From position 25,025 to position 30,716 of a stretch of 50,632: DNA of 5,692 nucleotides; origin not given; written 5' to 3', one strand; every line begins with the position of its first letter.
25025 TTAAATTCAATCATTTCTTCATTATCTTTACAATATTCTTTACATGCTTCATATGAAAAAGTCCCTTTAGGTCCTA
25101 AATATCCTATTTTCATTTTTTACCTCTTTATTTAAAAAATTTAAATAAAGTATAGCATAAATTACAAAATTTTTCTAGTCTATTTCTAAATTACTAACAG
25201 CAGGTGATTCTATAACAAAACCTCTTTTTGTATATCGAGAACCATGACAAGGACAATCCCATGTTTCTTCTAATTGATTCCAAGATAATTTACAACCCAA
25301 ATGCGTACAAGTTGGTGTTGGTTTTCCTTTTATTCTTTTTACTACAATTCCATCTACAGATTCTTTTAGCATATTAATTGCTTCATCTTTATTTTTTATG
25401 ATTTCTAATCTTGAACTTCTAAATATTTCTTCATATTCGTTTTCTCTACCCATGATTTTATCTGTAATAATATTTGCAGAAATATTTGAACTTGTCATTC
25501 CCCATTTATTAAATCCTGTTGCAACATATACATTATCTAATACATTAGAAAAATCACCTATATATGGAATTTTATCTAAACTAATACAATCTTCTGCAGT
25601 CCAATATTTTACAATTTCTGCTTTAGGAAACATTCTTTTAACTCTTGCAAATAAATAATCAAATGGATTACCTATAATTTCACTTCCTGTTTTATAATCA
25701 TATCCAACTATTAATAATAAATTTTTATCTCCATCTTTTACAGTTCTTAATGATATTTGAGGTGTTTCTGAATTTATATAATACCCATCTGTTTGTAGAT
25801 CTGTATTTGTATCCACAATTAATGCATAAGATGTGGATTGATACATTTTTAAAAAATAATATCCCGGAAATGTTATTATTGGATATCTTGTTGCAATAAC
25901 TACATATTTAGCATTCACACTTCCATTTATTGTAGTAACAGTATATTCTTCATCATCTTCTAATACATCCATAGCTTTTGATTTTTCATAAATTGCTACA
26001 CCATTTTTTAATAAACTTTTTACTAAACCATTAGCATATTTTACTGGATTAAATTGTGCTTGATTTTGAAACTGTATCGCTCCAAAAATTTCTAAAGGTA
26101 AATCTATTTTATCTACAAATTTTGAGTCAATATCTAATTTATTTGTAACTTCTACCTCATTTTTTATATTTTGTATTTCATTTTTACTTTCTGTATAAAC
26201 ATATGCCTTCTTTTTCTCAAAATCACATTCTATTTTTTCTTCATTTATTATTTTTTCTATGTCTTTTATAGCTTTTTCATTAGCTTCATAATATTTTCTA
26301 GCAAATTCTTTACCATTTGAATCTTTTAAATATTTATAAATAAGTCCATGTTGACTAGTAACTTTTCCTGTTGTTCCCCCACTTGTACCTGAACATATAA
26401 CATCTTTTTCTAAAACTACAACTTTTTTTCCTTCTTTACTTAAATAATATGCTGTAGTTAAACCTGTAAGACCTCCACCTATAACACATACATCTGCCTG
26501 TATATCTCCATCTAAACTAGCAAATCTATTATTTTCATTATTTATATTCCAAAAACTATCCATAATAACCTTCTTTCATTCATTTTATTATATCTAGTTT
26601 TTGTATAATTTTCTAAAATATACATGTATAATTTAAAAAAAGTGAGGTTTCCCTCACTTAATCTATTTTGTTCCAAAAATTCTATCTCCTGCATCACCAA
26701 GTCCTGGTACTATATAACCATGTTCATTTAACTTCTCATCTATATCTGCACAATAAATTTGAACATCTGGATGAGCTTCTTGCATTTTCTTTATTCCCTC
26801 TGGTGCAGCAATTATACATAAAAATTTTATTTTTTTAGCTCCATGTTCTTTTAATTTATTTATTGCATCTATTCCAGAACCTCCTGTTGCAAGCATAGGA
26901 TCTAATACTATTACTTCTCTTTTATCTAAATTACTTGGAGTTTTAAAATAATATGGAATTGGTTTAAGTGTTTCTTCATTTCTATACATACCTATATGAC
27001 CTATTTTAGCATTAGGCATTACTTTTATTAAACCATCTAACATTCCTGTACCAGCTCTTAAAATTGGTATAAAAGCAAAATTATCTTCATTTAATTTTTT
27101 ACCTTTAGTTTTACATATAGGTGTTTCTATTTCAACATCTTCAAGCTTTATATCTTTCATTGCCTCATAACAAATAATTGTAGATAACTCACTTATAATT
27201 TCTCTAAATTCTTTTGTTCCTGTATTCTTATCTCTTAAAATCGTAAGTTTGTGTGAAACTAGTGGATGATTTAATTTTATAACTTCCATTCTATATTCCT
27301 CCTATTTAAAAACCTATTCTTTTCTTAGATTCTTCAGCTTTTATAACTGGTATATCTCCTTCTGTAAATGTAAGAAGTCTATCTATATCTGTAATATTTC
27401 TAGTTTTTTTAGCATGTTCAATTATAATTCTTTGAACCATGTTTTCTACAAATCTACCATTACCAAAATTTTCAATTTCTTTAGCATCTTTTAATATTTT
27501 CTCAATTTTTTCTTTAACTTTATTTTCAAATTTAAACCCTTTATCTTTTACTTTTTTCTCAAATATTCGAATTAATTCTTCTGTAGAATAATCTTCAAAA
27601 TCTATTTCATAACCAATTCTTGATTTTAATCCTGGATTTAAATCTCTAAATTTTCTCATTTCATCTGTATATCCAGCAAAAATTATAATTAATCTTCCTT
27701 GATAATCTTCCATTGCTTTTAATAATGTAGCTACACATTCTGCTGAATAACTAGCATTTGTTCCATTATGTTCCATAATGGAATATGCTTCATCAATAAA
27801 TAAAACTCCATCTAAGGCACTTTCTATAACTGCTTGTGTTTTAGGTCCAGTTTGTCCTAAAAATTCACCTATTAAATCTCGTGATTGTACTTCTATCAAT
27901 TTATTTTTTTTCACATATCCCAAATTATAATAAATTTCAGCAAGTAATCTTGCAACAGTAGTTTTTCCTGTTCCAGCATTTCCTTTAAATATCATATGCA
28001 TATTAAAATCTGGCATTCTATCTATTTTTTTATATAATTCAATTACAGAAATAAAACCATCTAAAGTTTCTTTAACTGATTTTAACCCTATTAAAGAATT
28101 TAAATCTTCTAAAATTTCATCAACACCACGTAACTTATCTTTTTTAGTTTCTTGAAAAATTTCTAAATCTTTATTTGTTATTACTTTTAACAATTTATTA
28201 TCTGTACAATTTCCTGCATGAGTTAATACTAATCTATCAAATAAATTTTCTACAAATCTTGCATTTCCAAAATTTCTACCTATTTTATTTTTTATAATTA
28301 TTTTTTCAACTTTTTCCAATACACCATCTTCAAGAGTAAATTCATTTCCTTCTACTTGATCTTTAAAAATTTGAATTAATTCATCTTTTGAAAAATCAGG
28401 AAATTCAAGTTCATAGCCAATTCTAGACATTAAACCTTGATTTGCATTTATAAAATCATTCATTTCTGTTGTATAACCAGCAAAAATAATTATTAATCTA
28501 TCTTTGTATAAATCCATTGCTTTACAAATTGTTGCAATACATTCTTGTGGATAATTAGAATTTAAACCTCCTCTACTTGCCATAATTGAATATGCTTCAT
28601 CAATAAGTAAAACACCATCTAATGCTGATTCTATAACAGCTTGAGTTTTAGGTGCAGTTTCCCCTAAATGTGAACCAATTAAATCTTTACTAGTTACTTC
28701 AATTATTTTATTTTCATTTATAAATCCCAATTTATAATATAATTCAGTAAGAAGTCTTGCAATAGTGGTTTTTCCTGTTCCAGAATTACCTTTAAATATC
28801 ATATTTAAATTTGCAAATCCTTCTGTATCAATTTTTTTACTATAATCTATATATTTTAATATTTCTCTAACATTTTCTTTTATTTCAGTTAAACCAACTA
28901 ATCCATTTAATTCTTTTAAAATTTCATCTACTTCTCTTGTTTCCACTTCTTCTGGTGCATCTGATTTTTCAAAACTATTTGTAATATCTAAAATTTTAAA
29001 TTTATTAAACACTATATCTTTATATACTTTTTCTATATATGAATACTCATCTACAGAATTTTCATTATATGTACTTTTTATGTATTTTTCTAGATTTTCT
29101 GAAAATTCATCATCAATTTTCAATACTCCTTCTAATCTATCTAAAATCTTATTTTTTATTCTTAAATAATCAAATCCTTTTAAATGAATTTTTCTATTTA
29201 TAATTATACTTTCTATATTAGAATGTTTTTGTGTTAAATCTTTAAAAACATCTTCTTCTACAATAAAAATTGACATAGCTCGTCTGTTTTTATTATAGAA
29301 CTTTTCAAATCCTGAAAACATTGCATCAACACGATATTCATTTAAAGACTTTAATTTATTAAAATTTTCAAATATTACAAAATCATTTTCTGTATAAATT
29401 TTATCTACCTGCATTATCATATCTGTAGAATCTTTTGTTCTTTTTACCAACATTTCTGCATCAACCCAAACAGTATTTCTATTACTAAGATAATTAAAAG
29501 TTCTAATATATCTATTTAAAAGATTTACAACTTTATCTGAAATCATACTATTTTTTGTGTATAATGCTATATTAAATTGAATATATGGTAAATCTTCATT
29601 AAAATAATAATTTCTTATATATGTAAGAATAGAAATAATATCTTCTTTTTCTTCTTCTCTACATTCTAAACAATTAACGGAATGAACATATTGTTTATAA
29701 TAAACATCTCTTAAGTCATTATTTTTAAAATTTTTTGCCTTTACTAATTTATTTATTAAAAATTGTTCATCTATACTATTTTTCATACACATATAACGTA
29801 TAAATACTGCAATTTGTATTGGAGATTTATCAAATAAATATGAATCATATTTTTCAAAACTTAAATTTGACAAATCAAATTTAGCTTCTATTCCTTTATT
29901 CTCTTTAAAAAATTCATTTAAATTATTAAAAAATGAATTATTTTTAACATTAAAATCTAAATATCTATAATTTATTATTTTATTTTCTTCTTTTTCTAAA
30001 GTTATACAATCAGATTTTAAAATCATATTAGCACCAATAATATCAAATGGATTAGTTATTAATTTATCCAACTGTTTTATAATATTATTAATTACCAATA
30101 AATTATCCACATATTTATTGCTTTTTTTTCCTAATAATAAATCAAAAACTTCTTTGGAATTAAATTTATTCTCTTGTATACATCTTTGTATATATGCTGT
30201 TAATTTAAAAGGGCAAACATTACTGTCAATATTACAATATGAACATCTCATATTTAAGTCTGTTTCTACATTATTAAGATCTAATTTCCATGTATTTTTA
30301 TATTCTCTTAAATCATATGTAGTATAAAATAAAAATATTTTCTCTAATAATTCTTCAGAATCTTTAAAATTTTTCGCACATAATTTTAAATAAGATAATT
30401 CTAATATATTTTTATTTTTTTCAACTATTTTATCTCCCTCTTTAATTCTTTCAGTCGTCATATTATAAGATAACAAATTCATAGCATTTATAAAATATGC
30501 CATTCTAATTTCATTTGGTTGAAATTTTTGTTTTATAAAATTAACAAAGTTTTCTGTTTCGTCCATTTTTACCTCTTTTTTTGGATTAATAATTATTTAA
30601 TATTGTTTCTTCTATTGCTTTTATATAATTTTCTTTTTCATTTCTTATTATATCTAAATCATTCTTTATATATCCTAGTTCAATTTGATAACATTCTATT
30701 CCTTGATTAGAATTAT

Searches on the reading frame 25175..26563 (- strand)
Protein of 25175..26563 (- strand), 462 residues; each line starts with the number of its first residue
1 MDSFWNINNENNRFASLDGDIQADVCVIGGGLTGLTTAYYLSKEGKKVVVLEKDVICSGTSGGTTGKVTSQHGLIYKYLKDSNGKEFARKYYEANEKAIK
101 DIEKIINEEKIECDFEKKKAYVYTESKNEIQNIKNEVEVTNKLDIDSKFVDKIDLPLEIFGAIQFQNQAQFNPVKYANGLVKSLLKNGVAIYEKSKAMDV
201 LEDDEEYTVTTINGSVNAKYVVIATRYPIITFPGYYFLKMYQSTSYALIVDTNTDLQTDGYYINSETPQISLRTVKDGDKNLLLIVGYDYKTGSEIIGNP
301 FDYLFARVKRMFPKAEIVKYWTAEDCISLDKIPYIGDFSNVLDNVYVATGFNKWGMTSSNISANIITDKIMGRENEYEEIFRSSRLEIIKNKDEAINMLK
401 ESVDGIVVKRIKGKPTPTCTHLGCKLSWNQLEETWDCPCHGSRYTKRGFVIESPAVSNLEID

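Call 66: search_protein_families(library=pfam, proteins=[window:25175-26563:-], max_evalue=0.00001)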
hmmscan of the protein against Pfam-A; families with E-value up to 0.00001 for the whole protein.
window:25175-26563:- (462 aa): 8 families
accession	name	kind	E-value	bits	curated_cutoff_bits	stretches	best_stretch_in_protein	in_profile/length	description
PF01266.30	DAO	-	1.4e-49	169.9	27.9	1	24-368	1-352/353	FAD dependent oxidoreductase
PF13450.12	NAD_binding_8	-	2.8e-08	34.3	21.9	1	27-60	1-34/68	NAD(P)-binding Rossmann-like domain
PF00355.32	Rieske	-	4.9e-08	33.2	20.3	1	418-459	42-84/88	Rieske [2Fe-2S] domain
PF01946.23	Thi4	-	6.3e-08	32.6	26.2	1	14-63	9-59/235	Thi4 family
PF07992.20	Pyr_redox_2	-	3.3e-07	30.5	26.1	1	24-126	2-91/291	Pyridine nucleotide-disulphide oxidoreductase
PF03486.20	HI0933_like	-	5.8e-07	29.6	50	0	24-127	2-106/244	HI0933-like protein Rossmann domain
PF00890.30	FAD_binding_2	-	6.1e-07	29.4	20.4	1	24-64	1-44/414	FAD binding domain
PF01494.25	FAD_binding_3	-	4.7e-06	26.5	22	1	23-54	2-33/349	FAD binding domain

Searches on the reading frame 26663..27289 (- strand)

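Call 102: search_protein_families(library=pfam, proteins=[window:26663-27289:-], max_evalue=0.00001)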
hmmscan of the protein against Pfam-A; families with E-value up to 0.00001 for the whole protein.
window:26663-27289:- (208 aa): 3 families
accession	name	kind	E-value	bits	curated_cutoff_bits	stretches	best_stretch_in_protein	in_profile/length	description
PF14681.12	UPRTase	-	2.4e-77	259.5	27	1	7-207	3-206/206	Uracil phosphoribosyltransferase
PF00156.33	Pribosyltran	-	2.9e-08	33.6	26.3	1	66-169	26-133/158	Phosphoribosyl transferase domain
PF24390.1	PRTase-CE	-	1.5e-06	28.7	27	1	71-186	65-174/253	PRTase-CE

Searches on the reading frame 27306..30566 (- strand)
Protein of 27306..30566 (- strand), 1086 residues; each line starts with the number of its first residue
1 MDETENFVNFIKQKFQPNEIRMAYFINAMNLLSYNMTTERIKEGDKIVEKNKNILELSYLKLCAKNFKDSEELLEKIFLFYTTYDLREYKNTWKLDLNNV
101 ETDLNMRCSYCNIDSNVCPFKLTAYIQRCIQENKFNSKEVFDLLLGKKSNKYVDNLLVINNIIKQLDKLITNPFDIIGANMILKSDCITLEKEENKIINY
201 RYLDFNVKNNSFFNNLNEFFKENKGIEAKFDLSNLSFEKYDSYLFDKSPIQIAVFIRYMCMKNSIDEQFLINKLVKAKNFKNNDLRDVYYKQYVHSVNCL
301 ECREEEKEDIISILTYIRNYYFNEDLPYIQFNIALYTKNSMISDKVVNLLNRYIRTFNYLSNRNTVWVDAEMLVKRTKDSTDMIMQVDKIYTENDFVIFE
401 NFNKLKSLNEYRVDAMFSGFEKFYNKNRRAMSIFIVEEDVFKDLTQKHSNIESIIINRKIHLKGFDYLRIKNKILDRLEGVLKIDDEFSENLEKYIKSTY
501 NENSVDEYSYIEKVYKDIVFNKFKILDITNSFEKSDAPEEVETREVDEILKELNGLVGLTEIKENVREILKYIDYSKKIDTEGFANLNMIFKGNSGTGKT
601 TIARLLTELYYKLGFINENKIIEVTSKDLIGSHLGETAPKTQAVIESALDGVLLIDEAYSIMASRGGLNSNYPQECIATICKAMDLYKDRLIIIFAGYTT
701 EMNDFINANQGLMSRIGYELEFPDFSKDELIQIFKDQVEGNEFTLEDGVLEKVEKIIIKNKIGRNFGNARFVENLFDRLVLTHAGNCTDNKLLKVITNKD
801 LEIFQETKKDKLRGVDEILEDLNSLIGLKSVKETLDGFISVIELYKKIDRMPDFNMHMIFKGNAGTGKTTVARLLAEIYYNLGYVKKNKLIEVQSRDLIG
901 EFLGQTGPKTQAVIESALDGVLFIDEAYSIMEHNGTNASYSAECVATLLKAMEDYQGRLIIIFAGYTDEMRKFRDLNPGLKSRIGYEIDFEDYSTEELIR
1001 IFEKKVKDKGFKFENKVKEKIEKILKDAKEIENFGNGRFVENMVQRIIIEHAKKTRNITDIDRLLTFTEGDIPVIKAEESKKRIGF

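Call 102: search_protein_families(library=pfam, proteins=[window:27306-30566:-], max_evalue=0.00001)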
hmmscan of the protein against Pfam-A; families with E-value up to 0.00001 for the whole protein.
window:27306-30566:- (1086 aa): 9 families
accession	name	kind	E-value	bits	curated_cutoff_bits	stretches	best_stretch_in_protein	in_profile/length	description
PF00004.35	AAA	-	1.2e-31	110.3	21.2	2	858-990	1-129/131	ATPase family associated with various cellular activities (AAA)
PF17866.7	AAA_lid_6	-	1.1e-19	70.7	24.3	2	1017-1072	3-60/60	AAA lid domain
PF07728.20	AAA_5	-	2.7e-07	31.1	22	0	857-903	1-47/139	AAA domain (dynein-related subfamily)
PF13401.12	AAA_22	-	6.3e-07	30.2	27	0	858-959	8-87/130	AAA domain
PF00158.32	Sigma54_activat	-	1.3e-06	28.6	20.2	0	843-897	10-60/168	Sigma-54 interaction domain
PF05673.19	DUF815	-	1.7e-06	27.9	23.8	0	581-629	48-92/249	Protein of unknown function (DUF815)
PF13604.12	AAA_30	-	2e-06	28.1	27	0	858-884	21-47/191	AAA domain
PF20720.3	nSTAND3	-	4.4e-06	26.9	27.2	0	845-1006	7-153/155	Novel STAND NTPase 3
PF01078.27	Mg_chelatase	-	6.9e-06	26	20.3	0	588-626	24-59/207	Magnesium chelatase, subunit ChlI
